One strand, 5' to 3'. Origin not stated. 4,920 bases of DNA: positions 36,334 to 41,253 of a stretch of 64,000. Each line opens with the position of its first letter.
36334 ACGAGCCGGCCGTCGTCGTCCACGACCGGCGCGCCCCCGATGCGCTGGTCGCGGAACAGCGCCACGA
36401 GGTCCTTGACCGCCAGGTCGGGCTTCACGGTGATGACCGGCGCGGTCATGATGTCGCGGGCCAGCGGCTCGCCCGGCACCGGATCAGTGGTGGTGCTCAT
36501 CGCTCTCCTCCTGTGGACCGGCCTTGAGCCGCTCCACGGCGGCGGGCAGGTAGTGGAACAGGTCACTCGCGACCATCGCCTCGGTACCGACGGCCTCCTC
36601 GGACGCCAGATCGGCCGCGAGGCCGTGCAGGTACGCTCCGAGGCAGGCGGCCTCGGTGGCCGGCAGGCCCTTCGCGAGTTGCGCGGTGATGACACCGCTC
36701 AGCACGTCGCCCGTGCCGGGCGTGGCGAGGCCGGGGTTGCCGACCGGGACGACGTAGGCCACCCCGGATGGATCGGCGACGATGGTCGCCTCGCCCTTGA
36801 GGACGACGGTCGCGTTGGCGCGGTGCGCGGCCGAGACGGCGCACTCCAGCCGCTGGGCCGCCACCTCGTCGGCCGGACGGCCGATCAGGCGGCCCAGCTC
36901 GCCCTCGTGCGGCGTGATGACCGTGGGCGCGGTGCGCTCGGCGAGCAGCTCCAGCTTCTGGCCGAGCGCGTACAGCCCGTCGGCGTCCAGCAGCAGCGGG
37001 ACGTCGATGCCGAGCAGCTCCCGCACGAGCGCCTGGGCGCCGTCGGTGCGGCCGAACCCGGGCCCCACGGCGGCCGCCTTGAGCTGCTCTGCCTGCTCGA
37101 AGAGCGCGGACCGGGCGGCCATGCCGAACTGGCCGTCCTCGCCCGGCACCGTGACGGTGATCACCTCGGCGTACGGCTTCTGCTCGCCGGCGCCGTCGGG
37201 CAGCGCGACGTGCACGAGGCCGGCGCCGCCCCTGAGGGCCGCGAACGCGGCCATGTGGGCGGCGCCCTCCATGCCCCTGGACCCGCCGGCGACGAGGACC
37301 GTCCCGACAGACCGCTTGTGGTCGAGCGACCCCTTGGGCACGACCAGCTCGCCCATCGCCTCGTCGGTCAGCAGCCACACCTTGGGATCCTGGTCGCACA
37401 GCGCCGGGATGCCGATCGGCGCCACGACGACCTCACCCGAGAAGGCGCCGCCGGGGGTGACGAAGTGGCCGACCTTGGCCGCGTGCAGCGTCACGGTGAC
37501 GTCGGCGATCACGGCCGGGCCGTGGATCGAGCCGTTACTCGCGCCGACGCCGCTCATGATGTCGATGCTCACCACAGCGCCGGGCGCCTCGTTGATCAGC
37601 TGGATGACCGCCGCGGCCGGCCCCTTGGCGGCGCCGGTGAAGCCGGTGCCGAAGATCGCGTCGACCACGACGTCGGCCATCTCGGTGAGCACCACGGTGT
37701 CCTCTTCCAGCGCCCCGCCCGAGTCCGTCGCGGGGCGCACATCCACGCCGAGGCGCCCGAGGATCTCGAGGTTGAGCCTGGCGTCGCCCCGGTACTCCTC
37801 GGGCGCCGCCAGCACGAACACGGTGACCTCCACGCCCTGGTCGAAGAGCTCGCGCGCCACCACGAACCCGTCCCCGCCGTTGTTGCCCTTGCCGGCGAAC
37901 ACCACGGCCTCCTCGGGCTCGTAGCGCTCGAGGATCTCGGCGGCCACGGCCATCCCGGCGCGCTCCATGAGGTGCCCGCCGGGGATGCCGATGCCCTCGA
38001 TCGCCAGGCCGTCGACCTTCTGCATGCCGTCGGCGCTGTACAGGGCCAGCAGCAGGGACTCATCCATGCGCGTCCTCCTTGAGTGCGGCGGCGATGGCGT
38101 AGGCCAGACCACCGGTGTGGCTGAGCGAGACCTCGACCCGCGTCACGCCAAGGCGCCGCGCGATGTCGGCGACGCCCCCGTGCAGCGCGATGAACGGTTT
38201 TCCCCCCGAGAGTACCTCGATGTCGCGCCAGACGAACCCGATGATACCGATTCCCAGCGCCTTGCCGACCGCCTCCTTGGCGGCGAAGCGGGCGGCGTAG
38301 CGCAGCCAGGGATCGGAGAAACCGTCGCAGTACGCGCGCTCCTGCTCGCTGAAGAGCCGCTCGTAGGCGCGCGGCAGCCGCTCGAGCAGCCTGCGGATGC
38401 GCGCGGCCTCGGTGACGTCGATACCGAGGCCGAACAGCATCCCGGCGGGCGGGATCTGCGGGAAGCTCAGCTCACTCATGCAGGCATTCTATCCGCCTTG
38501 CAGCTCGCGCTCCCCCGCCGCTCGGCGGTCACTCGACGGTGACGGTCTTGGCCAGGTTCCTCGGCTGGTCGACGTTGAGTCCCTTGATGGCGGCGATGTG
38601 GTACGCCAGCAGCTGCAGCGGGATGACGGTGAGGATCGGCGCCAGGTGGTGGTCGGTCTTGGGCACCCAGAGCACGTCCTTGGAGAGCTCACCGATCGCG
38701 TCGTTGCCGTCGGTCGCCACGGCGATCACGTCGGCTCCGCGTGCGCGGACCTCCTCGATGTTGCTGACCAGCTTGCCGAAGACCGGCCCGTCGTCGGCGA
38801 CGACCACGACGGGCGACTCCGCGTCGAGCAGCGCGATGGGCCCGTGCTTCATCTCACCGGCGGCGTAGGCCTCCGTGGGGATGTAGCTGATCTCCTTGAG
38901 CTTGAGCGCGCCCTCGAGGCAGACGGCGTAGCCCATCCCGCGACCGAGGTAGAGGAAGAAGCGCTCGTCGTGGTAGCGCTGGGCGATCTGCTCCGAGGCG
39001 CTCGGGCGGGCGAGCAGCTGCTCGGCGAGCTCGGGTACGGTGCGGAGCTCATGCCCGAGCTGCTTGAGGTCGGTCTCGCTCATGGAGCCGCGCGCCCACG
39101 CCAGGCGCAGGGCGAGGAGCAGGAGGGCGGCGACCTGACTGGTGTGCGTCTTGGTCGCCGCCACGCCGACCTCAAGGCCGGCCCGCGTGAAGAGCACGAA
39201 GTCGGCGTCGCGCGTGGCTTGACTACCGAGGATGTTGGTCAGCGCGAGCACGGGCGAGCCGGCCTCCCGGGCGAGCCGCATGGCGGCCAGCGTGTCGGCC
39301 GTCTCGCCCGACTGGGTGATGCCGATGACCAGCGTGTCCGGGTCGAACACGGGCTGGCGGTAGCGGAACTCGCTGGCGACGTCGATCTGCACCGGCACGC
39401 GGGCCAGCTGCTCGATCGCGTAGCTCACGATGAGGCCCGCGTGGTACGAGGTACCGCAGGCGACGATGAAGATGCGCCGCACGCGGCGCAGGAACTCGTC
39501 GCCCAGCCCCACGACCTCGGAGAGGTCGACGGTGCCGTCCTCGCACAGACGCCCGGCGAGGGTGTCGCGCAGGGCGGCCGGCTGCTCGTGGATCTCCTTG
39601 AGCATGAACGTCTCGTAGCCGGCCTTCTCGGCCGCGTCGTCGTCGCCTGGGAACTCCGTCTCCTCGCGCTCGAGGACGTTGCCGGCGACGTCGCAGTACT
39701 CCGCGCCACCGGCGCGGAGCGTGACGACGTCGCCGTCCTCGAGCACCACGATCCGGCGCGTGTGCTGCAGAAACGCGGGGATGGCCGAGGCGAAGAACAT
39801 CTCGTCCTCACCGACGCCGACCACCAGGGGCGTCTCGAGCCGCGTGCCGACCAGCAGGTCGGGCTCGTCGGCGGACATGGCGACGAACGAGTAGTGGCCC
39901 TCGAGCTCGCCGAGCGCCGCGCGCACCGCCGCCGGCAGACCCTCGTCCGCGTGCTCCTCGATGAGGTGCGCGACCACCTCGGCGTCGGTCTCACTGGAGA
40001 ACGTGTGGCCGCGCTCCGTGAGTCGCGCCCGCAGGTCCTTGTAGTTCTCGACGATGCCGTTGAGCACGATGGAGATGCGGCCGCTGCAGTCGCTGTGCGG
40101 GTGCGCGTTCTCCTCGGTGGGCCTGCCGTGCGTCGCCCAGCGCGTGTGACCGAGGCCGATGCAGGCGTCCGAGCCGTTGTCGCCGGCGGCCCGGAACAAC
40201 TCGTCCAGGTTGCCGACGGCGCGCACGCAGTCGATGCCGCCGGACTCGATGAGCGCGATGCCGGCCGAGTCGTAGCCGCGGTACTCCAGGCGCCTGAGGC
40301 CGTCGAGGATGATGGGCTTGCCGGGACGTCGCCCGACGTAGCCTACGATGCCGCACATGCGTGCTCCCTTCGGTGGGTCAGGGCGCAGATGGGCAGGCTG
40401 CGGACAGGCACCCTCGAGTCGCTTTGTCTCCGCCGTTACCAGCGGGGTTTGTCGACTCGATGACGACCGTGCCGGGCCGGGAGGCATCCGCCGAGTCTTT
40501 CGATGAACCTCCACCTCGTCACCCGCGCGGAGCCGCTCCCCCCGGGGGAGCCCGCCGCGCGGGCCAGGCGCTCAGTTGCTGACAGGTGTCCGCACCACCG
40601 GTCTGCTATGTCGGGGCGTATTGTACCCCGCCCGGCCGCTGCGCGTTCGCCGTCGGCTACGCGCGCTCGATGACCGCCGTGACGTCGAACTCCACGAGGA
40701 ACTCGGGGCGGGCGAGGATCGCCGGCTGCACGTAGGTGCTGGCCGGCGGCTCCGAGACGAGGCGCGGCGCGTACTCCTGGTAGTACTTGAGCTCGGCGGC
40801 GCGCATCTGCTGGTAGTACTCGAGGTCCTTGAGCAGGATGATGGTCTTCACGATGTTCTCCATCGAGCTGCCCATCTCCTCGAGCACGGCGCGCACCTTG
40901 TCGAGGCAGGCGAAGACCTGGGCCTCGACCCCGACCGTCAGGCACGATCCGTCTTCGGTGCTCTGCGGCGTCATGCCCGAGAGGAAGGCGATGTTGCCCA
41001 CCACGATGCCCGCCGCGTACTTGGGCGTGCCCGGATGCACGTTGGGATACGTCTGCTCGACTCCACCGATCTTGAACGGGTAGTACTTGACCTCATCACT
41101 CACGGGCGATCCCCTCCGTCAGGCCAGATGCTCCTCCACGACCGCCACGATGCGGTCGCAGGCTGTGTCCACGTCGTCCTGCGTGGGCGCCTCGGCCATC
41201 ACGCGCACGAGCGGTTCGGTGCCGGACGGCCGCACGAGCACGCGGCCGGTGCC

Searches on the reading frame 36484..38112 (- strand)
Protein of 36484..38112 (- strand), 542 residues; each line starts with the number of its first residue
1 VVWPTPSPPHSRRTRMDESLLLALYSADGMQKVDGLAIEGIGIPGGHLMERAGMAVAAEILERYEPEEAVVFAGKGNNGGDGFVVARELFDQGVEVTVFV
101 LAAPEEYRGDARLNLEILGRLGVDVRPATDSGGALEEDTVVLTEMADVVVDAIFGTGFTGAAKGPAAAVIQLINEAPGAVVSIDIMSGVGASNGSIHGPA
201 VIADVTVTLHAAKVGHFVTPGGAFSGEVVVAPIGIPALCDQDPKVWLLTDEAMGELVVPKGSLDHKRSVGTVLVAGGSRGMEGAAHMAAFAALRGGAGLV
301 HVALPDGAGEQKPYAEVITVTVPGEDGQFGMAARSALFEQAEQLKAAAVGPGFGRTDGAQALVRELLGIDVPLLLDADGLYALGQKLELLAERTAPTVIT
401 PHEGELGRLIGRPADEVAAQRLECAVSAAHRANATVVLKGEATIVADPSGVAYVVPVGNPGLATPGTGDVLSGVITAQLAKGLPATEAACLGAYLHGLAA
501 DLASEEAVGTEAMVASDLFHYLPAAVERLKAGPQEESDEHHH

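Call 83: search_protein_families(library=pfam, proteins=[window:36484-38112:-], max_evalue=0.00001)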
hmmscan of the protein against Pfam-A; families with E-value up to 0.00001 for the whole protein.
window:36484-38112:- (542 aa): 2 families
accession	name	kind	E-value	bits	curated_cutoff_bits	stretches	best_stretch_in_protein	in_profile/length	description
PF01256.23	Carb_kinase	-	2.7e-53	181.4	27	1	272-523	1-241/242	NAD(P)H-hydrate dehydratase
PF03853.21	YjeF_N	-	3.4e-44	151.2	24.9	1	47-215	3-169/169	YjeF-related protein N-terminus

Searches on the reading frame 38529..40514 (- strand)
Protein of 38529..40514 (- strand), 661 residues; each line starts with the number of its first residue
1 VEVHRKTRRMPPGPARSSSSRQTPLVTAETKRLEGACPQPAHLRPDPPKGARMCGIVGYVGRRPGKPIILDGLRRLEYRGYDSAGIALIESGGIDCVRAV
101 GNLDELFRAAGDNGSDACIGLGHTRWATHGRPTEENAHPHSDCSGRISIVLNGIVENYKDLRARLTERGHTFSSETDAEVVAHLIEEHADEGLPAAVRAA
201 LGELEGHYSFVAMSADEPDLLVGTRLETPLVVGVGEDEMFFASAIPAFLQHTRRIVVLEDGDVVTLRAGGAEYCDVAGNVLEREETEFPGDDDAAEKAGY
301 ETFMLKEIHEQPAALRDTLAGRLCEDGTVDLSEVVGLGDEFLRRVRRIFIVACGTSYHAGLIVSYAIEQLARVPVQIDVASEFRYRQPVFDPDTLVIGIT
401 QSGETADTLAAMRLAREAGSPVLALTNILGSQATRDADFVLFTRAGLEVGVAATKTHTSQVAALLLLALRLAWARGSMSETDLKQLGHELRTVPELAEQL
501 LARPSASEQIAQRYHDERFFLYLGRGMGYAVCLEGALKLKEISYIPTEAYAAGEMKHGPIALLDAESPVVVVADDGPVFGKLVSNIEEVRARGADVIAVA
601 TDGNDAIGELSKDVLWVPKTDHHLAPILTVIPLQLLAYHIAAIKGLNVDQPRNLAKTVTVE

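Call 41: search_protein_families(library=pfam, proteins=[window:38529-40514:-], max_evalue=0.0001)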
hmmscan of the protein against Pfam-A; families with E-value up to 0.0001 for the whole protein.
window:38529-40514:- (661 aa): 3 families
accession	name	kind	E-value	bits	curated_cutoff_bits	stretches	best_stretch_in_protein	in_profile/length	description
PF01380.27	SIS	-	6.6e-51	172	25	2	342-469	2-130/131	SIS domain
PF13522.11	GATase_6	-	1.9e-21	76.9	27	1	116-243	9-129/130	Glutamine amidotransferase domain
PF13537.11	GATase_7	-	8.1e-17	61.8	25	1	132-249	8-122/123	Glutamine amidotransferase domain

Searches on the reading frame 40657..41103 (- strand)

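Call 41: search_protein_families(library=pfam, proteins=[window:40657-41103:-], max_evalue=0.0001)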
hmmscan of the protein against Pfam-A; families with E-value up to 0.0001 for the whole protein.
window:40657-41103:- (148 aa): 1 family
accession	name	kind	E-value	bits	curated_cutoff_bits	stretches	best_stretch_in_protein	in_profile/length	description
PF01042.26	Ribonuc_L-PSP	-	3e-19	69.7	27.3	1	28-145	10-121/121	Endoribonuclease L-PSP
